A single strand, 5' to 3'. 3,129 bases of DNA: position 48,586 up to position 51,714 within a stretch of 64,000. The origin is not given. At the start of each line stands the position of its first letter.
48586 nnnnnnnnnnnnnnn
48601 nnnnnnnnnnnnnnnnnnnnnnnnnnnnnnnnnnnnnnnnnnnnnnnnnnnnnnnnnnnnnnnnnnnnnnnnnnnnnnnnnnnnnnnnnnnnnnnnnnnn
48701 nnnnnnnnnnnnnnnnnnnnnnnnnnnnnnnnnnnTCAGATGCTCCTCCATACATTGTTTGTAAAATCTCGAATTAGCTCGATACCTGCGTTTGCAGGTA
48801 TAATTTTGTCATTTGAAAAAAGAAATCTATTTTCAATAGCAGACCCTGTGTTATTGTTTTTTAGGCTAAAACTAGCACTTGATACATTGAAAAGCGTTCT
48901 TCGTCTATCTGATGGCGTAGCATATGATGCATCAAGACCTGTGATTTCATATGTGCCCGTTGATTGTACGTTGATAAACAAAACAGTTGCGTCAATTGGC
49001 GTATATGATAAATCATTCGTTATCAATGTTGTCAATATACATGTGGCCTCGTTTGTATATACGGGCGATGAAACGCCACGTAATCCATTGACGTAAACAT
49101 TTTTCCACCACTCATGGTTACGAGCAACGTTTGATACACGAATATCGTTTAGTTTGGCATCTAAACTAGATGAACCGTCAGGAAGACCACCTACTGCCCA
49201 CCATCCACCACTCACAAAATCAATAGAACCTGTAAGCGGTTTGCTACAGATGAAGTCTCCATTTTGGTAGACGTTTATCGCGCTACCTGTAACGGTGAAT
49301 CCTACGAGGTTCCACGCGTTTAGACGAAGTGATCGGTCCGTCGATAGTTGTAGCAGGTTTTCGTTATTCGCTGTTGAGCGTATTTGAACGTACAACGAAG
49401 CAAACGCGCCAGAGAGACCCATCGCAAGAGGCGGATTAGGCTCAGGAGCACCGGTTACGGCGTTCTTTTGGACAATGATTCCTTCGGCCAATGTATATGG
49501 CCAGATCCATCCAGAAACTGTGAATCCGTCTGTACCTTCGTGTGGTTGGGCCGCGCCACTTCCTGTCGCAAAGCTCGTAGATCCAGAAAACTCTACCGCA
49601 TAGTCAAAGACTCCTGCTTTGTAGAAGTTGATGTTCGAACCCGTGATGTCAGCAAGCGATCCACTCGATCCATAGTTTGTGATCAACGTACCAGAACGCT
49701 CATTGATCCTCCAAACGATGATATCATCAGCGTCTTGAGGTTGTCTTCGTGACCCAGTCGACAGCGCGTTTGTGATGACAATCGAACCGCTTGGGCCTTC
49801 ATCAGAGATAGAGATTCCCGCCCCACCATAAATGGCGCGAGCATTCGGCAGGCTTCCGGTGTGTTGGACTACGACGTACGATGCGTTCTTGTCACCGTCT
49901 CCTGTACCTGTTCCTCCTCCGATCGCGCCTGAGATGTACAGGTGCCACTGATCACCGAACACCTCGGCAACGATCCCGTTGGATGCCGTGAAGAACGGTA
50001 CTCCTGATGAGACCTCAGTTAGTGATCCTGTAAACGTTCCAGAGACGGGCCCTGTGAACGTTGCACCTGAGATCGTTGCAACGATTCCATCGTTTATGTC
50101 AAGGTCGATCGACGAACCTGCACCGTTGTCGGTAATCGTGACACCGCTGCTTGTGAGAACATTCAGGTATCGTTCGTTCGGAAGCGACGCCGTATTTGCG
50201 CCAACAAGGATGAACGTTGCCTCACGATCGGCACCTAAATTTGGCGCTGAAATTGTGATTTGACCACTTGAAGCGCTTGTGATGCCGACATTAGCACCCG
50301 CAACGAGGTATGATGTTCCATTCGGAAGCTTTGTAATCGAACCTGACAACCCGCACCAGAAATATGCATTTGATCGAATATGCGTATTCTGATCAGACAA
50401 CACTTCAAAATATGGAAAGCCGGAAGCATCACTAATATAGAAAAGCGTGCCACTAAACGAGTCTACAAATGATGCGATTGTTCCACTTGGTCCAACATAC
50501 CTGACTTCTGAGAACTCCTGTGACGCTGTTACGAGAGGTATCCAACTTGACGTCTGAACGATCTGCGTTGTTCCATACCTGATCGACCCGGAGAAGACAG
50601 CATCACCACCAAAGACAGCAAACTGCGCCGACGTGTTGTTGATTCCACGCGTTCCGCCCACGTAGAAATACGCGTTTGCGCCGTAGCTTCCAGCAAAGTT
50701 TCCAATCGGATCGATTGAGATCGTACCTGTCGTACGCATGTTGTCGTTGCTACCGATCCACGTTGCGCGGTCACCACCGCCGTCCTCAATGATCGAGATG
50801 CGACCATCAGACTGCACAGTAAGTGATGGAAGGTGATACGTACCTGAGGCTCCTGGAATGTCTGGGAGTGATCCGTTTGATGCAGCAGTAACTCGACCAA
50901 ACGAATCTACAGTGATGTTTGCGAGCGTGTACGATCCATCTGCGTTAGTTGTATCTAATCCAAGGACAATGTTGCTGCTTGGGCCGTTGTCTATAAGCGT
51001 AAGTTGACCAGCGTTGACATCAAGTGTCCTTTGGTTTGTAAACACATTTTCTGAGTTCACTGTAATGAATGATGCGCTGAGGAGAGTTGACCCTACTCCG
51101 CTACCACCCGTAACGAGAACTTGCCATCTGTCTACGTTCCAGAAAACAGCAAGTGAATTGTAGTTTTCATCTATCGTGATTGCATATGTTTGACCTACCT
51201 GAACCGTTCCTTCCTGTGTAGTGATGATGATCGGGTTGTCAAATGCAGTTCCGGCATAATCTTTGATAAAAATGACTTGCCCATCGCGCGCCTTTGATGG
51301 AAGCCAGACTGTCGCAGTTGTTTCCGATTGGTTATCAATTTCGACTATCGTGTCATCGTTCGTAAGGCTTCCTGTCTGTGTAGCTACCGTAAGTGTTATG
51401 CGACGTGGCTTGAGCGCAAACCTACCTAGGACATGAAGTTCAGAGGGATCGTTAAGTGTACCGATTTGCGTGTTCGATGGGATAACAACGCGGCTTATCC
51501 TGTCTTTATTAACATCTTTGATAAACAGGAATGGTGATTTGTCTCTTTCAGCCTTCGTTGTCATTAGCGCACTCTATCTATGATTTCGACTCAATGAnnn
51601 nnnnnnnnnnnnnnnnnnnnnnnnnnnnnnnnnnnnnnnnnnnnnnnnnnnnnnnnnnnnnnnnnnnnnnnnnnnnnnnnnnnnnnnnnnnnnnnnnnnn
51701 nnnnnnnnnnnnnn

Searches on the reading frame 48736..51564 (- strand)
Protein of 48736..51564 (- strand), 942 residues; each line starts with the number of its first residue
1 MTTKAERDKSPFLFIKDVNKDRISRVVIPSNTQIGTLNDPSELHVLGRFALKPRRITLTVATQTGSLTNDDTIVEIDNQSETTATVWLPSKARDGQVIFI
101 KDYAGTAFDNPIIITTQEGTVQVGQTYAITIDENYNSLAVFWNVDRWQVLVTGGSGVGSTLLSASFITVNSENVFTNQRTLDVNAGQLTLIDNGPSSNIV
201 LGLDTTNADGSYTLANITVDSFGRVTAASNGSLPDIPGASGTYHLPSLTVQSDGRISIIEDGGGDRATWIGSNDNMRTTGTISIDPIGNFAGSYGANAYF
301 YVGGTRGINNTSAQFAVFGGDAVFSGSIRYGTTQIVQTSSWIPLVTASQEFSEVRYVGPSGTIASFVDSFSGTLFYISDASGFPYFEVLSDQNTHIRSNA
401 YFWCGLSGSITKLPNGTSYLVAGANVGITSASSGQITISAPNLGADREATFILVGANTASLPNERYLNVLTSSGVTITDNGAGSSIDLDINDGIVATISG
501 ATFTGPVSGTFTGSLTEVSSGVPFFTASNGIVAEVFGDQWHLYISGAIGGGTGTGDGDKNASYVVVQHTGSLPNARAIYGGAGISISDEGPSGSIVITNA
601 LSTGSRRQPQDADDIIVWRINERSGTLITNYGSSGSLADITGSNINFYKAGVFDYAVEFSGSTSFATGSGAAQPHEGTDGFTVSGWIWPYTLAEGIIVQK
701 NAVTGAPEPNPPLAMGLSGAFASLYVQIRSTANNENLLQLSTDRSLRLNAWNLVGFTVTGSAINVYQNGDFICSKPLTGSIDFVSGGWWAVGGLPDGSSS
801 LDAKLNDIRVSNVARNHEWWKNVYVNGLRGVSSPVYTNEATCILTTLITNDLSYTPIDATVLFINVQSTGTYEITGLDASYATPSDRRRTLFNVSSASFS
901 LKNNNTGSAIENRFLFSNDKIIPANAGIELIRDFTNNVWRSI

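Call 11: search_protein_families(library=pfam, proteins=[window:48736-51564:-], max_evalue=0.01)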
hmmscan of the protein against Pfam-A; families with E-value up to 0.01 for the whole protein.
window:48736-51564:- (942 aa): 1 family
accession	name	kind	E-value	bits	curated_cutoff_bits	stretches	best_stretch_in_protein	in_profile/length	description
PF13385.13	Laminin_G_3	-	7.1e-13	49.4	27.6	1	676-818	15-148/151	Concanavalin A-like lectin/glucanases superfamily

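Call 12: search_protein_families(library=phrogs, proteins=[window:48736-51564:-], max_evalue=0.001)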
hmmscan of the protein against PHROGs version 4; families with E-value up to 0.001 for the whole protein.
window:48736-51564:- (942 aa): 1 family
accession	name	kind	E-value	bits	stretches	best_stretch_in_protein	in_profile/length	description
phrog_972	-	tail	2.8e-05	23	1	73-174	111-215/1246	tail fiber protein proximal subunit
